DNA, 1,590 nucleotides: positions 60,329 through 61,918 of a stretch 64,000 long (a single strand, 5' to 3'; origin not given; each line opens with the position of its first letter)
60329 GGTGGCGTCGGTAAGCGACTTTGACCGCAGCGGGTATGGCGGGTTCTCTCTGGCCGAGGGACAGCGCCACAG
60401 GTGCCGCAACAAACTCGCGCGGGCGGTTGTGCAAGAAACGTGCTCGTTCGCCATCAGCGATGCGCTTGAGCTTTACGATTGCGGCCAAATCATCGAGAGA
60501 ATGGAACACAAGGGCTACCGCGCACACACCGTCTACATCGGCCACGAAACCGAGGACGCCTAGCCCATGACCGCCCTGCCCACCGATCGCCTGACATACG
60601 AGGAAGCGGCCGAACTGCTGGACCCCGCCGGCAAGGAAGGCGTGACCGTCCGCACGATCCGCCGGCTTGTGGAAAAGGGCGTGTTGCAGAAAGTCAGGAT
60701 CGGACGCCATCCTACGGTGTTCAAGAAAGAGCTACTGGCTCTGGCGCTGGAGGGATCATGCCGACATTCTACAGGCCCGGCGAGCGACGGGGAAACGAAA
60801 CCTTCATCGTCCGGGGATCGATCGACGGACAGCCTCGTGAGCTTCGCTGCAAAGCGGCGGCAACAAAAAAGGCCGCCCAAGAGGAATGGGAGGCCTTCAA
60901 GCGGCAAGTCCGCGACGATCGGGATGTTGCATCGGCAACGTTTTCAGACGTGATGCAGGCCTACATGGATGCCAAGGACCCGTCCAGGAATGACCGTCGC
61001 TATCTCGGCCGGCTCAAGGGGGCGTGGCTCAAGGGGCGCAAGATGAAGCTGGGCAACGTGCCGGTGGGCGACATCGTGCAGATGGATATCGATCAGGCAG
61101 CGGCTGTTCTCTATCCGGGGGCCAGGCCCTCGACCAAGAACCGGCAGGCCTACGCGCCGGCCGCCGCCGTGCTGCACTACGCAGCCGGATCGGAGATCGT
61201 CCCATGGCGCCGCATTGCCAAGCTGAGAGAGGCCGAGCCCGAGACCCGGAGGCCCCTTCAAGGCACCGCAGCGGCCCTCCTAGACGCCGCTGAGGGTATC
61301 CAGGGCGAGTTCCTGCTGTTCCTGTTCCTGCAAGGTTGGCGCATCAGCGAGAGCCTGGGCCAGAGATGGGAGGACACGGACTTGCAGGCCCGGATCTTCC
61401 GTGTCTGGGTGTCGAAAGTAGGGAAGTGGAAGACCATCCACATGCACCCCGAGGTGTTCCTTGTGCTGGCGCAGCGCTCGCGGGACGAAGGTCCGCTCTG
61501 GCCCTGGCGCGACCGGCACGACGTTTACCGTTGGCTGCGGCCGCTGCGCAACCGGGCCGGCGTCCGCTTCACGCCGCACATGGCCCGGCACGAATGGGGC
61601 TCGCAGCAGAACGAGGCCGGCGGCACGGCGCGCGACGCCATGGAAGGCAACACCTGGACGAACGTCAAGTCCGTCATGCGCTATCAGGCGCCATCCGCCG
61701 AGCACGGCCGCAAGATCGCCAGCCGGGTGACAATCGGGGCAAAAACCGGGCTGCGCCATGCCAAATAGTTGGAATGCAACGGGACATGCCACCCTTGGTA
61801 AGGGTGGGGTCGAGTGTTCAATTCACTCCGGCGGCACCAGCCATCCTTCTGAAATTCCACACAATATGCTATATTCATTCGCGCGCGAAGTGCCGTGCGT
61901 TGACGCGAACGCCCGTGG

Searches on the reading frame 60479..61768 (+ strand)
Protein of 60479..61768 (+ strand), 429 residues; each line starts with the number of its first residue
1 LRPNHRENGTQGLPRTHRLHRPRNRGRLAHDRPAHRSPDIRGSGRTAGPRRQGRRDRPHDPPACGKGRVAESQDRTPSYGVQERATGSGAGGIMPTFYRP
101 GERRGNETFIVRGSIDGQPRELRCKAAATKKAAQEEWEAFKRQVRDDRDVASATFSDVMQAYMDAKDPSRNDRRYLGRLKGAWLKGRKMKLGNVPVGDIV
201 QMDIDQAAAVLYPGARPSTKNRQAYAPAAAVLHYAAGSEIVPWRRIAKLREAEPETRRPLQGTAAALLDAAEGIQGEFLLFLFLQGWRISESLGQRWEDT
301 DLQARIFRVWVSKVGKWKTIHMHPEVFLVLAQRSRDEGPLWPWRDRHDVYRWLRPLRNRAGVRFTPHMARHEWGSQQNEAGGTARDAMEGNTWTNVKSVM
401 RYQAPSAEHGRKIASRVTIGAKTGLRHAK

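Call 48: search_protein_families(library=pfam, proteins=[window:60479-61768:+], max_evalue=0.001)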
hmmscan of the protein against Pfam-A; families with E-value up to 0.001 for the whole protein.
window:60479-61768:+ (429 aa): 1 family
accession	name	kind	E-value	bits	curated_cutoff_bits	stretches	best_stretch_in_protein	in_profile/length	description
PF00589.27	Phage_integrase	-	4.7e-13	49.7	27.1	1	278-408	27-171/172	Phage integrase family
